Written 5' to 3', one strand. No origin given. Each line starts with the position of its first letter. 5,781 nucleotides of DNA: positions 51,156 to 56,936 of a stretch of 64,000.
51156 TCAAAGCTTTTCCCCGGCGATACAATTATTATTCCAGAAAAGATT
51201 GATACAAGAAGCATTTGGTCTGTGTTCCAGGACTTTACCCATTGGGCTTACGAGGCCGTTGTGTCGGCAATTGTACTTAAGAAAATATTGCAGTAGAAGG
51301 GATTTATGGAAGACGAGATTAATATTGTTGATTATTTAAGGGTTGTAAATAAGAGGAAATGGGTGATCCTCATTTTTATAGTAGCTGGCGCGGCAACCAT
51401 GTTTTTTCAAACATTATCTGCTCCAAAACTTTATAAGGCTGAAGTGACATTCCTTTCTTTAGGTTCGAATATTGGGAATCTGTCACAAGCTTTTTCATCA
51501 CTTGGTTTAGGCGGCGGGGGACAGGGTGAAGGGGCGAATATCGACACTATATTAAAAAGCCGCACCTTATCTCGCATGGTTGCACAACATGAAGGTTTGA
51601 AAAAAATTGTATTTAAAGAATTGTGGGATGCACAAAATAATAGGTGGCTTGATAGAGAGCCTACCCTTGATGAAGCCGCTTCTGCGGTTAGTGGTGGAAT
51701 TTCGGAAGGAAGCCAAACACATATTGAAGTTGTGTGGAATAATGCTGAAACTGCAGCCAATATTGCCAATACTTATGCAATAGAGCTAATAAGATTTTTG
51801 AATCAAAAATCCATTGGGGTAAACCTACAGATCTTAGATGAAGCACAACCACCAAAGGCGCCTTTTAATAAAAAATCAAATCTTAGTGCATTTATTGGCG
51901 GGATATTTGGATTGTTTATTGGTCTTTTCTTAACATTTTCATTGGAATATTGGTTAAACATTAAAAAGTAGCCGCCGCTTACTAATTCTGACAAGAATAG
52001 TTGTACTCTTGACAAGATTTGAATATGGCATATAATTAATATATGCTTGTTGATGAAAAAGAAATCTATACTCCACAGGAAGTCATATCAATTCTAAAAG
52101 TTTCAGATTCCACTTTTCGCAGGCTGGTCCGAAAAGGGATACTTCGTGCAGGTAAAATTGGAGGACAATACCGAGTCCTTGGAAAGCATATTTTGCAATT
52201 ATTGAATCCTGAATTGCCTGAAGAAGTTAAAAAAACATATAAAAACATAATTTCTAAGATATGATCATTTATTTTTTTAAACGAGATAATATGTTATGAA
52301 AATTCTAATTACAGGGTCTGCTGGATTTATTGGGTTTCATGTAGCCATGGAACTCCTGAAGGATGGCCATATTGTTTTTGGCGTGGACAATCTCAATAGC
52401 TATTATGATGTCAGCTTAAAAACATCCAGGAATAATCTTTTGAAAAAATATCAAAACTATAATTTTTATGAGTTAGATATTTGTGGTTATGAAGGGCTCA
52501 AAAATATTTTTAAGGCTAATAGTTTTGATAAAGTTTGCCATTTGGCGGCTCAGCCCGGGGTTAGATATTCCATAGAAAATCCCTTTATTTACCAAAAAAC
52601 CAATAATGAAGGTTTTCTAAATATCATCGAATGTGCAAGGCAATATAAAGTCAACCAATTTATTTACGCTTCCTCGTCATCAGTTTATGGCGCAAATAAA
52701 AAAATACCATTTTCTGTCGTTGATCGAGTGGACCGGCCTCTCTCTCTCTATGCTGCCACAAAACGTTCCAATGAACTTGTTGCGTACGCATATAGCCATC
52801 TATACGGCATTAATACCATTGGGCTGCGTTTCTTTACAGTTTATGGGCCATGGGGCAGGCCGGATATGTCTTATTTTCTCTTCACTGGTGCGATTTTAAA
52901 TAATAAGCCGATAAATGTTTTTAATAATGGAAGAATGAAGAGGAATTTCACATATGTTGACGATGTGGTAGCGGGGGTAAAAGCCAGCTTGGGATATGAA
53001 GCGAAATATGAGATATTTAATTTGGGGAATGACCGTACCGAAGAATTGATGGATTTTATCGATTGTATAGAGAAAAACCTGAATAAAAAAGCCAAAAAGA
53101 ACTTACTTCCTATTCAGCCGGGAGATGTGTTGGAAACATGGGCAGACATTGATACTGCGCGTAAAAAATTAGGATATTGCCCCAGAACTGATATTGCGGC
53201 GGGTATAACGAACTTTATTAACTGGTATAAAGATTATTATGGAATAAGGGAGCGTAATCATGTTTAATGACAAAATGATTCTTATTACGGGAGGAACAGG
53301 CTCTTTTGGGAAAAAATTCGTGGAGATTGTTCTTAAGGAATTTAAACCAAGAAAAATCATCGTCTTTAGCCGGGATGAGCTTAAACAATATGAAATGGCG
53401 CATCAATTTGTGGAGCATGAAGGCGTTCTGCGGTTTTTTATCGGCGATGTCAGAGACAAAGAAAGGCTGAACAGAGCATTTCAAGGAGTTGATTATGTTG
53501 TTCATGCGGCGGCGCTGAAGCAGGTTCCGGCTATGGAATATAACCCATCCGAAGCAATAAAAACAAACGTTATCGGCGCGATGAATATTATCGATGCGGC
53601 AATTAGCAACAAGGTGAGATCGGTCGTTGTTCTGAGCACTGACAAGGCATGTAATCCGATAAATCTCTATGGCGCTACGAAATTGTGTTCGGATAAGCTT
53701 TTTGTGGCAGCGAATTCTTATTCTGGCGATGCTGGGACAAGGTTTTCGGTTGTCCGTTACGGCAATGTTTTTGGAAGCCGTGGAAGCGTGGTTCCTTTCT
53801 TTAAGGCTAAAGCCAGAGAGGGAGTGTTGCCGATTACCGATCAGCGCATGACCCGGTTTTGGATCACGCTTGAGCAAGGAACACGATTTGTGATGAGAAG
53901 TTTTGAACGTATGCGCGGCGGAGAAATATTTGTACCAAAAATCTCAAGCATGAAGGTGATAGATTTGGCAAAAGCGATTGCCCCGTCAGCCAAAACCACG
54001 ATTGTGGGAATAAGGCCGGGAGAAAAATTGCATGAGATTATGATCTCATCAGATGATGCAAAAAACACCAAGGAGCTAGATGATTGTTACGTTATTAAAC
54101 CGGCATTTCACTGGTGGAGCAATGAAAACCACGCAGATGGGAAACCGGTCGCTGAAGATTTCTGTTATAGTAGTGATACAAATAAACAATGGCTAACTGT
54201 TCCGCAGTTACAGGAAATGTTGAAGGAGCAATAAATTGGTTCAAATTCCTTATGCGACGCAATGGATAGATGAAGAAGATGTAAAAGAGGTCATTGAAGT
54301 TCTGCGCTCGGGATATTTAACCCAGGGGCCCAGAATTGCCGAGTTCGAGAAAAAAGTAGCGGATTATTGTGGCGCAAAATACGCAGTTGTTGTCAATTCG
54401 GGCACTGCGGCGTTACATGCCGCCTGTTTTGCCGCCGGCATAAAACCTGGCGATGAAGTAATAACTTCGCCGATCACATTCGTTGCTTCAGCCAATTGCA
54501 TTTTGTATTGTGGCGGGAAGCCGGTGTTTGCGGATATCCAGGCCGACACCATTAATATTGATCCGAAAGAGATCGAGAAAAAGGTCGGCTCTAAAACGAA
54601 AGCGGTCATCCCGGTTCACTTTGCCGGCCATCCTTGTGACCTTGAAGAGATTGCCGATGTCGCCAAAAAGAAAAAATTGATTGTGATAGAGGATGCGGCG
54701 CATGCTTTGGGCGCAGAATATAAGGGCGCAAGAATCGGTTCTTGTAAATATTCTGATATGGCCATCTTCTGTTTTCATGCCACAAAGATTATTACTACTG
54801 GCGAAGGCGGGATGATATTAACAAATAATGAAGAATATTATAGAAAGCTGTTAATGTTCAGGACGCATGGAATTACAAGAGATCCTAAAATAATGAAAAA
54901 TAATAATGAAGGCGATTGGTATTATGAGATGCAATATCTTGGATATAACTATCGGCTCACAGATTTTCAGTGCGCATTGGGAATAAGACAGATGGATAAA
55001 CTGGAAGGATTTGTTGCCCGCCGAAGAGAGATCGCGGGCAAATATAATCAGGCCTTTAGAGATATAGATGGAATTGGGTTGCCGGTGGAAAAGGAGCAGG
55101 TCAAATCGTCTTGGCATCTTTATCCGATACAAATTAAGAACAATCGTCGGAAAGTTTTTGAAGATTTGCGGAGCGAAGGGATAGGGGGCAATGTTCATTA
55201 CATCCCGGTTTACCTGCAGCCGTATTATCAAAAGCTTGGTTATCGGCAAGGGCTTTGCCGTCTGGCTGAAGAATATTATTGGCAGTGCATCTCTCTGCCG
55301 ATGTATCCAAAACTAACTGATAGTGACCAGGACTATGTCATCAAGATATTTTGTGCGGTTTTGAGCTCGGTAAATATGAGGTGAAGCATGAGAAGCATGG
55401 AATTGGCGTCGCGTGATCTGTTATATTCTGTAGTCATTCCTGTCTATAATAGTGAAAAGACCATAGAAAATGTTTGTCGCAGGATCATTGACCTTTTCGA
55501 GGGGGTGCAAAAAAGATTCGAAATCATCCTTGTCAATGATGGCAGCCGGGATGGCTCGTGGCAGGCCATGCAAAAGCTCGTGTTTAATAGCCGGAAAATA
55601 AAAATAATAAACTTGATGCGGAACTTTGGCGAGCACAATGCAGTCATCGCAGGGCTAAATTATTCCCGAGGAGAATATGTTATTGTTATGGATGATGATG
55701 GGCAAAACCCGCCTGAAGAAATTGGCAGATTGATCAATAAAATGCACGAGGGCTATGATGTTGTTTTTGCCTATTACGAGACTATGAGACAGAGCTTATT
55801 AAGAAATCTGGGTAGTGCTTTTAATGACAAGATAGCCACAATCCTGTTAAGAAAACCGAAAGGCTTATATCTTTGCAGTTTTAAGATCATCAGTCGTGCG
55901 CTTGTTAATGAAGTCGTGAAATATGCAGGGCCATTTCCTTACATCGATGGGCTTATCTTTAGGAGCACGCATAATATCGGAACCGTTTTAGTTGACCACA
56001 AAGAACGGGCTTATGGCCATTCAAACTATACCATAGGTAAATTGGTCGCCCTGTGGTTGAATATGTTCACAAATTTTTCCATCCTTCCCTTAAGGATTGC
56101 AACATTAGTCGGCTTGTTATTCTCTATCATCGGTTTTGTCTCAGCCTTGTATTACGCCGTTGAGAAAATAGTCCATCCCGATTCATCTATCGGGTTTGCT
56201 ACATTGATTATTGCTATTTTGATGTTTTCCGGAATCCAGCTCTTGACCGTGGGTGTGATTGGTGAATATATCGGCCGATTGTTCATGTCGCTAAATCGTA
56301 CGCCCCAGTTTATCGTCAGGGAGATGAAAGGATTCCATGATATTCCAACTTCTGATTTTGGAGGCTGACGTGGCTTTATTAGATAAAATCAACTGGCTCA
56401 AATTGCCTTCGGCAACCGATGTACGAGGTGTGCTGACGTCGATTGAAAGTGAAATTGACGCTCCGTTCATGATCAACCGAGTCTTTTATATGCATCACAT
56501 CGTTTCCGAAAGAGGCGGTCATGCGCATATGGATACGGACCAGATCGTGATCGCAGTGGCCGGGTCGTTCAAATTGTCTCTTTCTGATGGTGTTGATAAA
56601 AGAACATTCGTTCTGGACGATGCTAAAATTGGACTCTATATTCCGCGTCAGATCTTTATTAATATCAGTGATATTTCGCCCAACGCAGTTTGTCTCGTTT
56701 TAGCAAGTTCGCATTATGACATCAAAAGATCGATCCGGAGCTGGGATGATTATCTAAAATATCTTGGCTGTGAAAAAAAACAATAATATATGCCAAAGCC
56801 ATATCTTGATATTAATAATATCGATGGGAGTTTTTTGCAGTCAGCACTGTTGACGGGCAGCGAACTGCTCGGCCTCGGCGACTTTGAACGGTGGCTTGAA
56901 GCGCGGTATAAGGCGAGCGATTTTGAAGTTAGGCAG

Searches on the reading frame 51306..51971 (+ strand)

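Call 67: search_protein_families(library=pfam, proteins=[window:51306-51971:+], max_evalue=0.00001)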
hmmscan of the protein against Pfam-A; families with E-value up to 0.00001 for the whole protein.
window:51306-51971:+ (221 aa): 1 family
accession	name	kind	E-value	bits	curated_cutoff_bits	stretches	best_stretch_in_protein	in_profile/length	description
PF02706.20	Wzz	-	1.8e-06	28.6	25.5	1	3-88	1-83/91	Chain length determinant protein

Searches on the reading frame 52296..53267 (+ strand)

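Call 67: search_protein_families(library=pfam, proteins=[window:52296-53267:+], max_evalue=0.00001)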
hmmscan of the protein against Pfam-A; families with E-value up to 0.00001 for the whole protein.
window:52296-53267:+ (323 aa): 5 families
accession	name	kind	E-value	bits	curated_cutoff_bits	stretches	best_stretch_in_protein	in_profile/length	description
PF01370.27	Epimerase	-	2e-51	175.2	20.9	1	3-244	1-240/240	NAD dependent epimerase/dehydratase family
PF16363.11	GDP_Man_Dehyd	-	4.3e-49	168.2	27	1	4-305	1-330/332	GDP-mannose 4,6 dehydratase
PF01073.25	3Beta_HSD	-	8.4e-15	55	22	1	4-225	1-222/280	3-beta hydroxysteroid dehydrogenase/isomerase family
PF04321.23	RmlD_sub_bind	-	3.9e-14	52.9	27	1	1-274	1-242/287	RmlD substrate binding domain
PF02719.21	Polysacc_synt_2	-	1.3e-12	48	20.2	1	3-257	1-242/293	Polysaccharide biosynthesis protein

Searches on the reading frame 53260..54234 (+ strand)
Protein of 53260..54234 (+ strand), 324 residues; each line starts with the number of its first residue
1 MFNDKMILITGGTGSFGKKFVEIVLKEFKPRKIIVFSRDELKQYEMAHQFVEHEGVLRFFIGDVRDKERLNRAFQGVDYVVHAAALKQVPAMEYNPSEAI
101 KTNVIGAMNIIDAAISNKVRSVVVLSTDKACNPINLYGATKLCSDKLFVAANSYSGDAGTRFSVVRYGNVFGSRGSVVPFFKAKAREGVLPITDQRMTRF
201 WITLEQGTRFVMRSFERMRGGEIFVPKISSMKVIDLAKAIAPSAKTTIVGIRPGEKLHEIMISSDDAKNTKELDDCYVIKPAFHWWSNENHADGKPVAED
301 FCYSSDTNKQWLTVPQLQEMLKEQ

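Call 67: search_protein_families(library=pfam, proteins=[window:53260-54234:+], max_evalue=0.00001)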
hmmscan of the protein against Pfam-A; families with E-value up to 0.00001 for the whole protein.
window:53260-54234:+ (324 aa): 9 families
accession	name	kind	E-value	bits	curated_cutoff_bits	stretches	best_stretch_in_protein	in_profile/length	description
PF02719.21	Polysacc_synt_2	-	8.9e-105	350.5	20.2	1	7-280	1-292/293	Polysaccharide biosynthesis protein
PF01370.27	Epimerase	-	5.5e-24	85.3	20.9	1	7-202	1-212/240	NAD dependent epimerase/dehydratase family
PF01073.25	3Beta_HSD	-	7.1e-16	58.5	22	1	8-132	1-121/280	3-beta hydroxysteroid dehydrogenase/isomerase family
PF16363.11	GDP_Man_Dehyd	-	3.2e-15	56.9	27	1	8-128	1-130/332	GDP-mannose 4,6 dehydratase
PF04321.23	RmlD_sub_bind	-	9.3e-12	45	27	1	6-176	2-157/287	RmlD substrate binding domain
PF13460.12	NAD_binding_10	-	5.5e-09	36.6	27.2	1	11-131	1-102/184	NAD(P)H-binding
PF07993.18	NAD_binding_4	-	8.7e-09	35.3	20.1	1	9-133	1-142/258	Male sterility protein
PF05368.20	NmrA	-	2e-08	34.6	27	1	4-123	2-103/298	NmrA-like family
PF00106.31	adh_short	-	2.9e-06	27.4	26.6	1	5-147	1-159/195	short chain dehydrogenase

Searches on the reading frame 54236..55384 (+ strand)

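Call 67: search_protein_families(library=pfam, proteins=[window:54236-55384:+], max_evalue=0.00001)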
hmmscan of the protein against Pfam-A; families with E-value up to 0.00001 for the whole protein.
window:54236-55384:+ (382 aa): 5 families
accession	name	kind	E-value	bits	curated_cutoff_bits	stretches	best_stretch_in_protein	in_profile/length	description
PF01041.23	DegT_DnrJ_EryC1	-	2.8e-128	428.6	19.8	1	11-371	3-358/360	DegT/DnrJ/EryC1/StrS aminotransferase family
PF00155.27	Aminotran_1_2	-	9.5e-14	51.8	19.7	1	32-160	41-192/361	Aminotransferase class I and II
PF01053.26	Cys_Met_Meta_PP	-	2.2e-09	36.8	27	1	31-168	51-188/381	Cys/Met metabolism PLP-dependent enzyme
PF01212.27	Beta_elim_lyase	-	1.1e-08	35.2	27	1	32-278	32-269/288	Beta-eliminating lyase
PF00266.25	Aminotran_5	-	9.7e-06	25.2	21.5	0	34-159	45-181/371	Aminotransferase class-V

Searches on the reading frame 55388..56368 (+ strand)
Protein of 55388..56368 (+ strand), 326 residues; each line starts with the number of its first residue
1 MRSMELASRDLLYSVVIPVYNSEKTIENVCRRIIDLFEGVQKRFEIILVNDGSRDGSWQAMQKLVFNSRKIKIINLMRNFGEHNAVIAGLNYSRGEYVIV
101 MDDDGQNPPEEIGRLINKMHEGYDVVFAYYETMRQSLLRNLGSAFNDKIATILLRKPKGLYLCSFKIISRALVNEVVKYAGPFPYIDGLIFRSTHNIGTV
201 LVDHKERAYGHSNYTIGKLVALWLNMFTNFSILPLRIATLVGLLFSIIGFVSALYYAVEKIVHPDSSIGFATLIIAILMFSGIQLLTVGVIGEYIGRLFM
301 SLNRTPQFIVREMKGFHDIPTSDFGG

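Call 67: search_protein_families(library=pfam, proteins=[window:55388-56368:+], max_evalue=0.00001)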
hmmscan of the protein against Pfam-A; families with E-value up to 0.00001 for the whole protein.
window:55388-56368:+ (326 aa): 2 families
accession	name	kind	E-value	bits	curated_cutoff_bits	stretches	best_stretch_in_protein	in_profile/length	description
PF00535.33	Glycos_transf_2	-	3.2e-30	105.7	23.3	1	14-138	1-124/168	Glycosyl transferase family 2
PF10111.15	Glyco_tranf_2_2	-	2.2e-06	27.8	27.3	1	14-112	1-99/276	Glycosyltransferase like family 2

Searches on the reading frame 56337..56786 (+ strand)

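Call 67: search_protein_families(library=pfam, proteins=[window:56337-56786:+], max_evalue=0.00001)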
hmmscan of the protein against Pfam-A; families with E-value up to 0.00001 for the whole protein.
window:56337-56786:+ (149 aa): 1 family
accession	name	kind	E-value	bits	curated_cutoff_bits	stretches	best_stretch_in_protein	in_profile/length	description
PF05523.17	FdtA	-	4.1e-33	114.4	23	1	17-142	2-129/131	WxcM-like, C-terminal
